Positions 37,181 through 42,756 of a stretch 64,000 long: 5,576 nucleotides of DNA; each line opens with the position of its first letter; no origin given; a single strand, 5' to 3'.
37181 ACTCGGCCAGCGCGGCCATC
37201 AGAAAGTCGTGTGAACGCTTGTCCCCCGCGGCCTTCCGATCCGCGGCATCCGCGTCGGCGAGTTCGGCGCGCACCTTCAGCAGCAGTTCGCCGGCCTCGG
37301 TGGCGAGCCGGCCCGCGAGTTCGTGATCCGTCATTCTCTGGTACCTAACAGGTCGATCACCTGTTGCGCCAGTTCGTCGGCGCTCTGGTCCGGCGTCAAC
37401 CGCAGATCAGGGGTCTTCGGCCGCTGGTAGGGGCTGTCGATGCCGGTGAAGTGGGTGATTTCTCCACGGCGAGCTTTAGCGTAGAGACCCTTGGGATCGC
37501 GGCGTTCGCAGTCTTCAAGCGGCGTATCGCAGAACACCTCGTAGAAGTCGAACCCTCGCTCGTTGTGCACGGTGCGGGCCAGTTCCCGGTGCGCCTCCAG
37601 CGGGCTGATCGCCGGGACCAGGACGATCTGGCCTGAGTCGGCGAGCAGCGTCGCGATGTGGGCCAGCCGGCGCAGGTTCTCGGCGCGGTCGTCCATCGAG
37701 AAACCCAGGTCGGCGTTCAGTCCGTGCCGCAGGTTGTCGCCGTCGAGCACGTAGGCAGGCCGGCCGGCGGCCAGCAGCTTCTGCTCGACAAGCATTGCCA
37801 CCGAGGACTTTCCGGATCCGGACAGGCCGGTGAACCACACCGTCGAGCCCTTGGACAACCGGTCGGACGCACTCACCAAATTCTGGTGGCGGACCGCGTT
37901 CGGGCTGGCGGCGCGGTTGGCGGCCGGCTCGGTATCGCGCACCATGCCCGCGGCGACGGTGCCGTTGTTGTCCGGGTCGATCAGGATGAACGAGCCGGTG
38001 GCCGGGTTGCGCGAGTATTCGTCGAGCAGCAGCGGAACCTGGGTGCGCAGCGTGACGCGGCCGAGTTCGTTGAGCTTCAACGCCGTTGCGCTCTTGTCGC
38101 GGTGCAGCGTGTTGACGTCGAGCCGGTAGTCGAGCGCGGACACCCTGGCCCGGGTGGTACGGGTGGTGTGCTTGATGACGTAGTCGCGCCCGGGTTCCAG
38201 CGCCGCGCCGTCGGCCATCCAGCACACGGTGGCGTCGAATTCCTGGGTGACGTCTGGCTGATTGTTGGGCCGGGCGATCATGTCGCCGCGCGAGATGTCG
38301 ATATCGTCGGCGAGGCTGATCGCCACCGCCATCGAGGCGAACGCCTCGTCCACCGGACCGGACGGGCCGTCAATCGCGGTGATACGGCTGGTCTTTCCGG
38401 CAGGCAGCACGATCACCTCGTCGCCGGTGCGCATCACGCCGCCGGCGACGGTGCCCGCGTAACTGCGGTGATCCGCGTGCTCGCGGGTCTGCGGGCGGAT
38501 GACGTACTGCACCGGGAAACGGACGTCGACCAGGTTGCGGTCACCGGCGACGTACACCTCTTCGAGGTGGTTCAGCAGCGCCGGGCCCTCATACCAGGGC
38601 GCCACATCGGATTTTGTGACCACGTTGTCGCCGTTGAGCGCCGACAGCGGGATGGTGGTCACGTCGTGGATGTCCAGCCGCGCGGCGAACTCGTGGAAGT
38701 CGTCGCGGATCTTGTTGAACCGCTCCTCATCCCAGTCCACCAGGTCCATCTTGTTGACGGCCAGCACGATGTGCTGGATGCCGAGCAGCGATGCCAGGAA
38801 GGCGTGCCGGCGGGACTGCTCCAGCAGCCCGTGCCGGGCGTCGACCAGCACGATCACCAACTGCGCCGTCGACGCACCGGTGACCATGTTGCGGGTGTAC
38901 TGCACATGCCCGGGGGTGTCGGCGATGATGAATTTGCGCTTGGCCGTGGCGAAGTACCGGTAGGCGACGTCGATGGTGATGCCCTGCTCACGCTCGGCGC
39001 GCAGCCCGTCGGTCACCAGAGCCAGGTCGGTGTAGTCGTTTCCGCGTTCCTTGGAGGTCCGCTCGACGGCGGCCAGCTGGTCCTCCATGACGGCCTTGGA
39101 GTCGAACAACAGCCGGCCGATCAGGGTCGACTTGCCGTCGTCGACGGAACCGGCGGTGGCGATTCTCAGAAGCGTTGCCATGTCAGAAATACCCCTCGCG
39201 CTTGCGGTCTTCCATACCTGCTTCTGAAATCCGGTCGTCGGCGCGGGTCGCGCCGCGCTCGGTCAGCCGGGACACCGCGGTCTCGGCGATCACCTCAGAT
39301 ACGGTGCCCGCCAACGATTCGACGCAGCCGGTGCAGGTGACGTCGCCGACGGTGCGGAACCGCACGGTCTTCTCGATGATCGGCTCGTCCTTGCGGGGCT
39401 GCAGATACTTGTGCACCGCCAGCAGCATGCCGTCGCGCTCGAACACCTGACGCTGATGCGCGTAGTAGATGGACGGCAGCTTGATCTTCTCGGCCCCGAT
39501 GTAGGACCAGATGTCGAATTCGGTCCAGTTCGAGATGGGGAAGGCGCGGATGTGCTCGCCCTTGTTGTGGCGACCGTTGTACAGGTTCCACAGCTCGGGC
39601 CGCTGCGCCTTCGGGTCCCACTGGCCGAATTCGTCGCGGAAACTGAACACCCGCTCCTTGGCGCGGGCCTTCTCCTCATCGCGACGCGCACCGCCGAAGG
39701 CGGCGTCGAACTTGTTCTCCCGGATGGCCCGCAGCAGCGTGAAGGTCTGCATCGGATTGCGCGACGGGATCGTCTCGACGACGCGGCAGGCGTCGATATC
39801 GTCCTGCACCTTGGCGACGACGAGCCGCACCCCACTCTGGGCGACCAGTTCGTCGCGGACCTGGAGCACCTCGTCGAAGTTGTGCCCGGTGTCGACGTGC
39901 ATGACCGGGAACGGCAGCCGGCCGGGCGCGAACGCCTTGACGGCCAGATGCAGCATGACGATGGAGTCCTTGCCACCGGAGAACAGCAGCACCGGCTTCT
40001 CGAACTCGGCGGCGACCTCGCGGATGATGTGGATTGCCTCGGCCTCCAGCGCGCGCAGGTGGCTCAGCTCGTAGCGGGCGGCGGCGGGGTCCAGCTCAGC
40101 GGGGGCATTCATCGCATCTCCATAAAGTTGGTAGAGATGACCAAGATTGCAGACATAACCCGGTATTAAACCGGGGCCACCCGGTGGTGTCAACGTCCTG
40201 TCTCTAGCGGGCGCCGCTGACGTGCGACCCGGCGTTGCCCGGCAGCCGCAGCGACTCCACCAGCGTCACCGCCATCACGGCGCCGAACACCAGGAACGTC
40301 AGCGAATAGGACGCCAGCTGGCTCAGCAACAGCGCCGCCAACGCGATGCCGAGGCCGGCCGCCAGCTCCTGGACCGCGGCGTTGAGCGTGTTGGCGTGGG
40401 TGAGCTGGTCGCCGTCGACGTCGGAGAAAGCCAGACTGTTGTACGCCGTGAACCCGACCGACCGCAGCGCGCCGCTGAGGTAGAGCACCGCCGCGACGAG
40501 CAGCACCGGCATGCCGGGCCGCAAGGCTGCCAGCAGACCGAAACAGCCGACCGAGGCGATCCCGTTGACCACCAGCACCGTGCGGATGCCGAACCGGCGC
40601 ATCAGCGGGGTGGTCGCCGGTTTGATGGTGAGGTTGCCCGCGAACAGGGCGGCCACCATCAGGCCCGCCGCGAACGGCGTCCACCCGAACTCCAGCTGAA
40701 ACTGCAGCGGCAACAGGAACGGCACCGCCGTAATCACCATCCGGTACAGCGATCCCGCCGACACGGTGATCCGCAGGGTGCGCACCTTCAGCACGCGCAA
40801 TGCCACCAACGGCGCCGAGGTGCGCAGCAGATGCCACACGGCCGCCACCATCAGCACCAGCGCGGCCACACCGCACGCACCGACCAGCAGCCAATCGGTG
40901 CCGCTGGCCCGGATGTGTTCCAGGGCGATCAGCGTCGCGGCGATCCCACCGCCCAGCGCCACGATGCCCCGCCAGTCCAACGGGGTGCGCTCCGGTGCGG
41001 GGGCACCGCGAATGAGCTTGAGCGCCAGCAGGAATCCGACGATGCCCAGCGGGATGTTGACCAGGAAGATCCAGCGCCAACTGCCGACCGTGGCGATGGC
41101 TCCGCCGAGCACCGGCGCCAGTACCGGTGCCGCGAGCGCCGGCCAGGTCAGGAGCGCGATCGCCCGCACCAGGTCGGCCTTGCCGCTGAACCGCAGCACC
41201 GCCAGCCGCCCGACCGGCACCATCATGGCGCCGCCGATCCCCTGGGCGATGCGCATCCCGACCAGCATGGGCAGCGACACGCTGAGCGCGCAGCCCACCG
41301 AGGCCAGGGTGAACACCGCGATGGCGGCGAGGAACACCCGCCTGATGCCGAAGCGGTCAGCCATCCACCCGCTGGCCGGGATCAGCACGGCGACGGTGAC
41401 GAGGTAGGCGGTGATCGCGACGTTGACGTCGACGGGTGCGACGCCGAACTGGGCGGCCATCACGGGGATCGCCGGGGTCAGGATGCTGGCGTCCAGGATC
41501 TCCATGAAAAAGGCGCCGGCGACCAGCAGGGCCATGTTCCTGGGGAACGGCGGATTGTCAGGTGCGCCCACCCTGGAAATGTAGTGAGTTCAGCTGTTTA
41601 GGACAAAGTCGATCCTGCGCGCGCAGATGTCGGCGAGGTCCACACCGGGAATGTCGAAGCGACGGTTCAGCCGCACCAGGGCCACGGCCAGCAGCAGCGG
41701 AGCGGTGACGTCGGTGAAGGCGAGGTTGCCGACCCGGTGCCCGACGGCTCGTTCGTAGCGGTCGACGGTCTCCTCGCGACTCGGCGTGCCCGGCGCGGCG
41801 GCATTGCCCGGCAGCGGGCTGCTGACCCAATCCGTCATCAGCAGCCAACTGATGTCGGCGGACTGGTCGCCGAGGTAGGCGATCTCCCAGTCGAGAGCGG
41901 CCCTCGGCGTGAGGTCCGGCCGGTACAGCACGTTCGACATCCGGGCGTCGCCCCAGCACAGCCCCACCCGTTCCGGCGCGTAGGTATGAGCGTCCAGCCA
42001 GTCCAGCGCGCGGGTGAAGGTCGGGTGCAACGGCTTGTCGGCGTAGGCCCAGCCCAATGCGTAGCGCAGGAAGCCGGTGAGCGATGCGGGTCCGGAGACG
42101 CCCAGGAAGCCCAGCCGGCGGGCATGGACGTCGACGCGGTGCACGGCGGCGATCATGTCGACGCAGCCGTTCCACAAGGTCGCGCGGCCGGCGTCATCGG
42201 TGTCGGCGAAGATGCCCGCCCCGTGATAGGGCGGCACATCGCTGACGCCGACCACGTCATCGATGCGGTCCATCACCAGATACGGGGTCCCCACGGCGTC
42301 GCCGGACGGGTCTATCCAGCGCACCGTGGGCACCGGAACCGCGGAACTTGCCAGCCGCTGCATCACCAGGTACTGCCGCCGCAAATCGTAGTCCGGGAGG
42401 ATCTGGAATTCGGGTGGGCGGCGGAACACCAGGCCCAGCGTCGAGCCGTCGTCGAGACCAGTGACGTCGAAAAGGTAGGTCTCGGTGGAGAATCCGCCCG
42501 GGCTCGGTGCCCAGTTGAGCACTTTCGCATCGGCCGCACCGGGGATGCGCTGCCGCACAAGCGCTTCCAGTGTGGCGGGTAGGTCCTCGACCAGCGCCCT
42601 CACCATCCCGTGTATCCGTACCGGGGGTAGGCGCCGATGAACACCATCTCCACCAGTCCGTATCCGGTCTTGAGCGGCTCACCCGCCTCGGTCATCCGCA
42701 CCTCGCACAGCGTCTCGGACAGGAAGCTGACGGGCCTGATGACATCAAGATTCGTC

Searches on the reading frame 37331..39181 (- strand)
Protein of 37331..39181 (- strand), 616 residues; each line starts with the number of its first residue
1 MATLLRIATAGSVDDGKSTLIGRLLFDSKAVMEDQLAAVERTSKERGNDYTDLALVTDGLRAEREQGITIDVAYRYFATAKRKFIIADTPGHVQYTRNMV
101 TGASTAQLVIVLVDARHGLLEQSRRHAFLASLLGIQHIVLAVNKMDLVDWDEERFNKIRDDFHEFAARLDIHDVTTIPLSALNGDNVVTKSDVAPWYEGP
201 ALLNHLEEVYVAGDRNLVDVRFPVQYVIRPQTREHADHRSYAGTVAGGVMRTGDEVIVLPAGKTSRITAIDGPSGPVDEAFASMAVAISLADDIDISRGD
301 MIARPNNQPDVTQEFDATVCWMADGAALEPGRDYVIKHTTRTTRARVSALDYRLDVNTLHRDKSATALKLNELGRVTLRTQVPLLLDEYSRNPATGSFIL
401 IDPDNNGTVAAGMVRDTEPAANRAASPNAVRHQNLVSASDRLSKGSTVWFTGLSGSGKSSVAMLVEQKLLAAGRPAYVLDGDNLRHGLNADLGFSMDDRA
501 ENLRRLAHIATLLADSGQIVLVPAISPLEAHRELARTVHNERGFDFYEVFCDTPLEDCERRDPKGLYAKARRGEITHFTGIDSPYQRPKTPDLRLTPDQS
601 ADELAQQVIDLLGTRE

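Call 65: search_protein_families(library=pfam, proteins=[window:37331-39181:-], max_evalue=0.00001)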
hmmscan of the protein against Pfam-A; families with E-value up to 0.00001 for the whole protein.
window:37331-39181:- (616 aa): 6 families
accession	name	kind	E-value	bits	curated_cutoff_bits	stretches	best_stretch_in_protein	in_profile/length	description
PF01583.26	APS_kinase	-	8.8e-65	217.8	21.1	1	444-595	1-151/152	Adenylylsulphate kinase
PF00009.33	GTP_EFTU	-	3.4e-42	144.6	26.5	1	5-188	4-176/188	Elongation factor Tu GTP binding domain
PF22594.2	GTP-eEF1A_C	-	9.7e-30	103.4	27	1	314-414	1-100/101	GTP-eEF1A C-terminal domain-like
PF13671.12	AAA_33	-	8.3e-11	42.8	27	1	448-562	2-115/143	AAA domain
PF01926.29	MMR_HSR1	-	1.9e-07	31.6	21.9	0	61-144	25-113/113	50S ribosome-binding GTPase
PF03144.31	GTP_EFTU_D2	-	9.1e-06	26.5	30.3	0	243-302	6-72/73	Elongation factor Tu domain 2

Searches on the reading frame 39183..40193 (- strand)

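Call 65: search_protein_families(library=pfam, proteins=[window:39183-40193:-], max_evalue=0.00001)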
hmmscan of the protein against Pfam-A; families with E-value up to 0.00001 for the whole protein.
window:39183-40193:- (336 aa): 1 family
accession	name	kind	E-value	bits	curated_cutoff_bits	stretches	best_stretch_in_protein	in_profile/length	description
PF01507.26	PAPS_reduct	-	1.7e-45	155.6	22.5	1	67-289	2-174/175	Phosphoadenosine phosphosulfate reductase domain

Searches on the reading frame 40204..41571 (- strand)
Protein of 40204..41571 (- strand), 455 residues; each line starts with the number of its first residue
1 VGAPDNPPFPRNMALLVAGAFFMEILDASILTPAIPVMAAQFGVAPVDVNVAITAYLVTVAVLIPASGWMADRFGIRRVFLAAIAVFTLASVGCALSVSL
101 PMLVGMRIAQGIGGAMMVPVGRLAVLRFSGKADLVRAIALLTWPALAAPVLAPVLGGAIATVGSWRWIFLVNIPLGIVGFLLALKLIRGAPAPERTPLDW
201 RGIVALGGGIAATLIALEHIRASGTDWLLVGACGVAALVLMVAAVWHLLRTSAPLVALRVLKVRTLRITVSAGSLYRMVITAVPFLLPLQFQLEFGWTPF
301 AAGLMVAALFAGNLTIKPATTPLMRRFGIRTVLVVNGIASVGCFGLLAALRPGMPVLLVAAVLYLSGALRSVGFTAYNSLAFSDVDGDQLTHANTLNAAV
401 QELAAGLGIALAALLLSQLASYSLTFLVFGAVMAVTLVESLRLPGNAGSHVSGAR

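Call 65: search_protein_families(library=pfam, proteins=[window:40204-41571:-], max_evalue=0.00001)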
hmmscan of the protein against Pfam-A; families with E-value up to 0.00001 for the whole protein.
window:40204-41571:- (455 aa): 1 family
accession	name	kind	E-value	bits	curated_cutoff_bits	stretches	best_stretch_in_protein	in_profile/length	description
PF07690.21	MFS_1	-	3e-46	158.4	33.4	2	18-252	2-224/347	Major Facilitator Superfamily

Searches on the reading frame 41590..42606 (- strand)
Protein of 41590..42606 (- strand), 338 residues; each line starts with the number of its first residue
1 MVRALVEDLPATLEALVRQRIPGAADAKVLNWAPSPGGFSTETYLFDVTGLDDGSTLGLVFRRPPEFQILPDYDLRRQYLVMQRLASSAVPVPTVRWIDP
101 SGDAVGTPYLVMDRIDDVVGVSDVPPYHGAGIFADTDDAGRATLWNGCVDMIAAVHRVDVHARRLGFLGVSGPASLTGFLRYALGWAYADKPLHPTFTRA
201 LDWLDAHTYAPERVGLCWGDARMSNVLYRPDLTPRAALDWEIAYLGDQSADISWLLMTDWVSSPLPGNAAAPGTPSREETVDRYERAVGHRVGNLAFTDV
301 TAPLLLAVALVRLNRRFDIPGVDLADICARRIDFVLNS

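Call 63: search_protein_families(library=pfam, proteins=[window:41590-42606:-])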
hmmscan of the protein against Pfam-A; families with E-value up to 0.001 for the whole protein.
window:41590-42606:- (338 aa): 1 family
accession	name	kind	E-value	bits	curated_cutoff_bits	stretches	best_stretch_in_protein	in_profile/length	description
PF01636.29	APH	-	2e-18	67.5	23.2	1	34-265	4-222/239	Phosphotransferase enzyme family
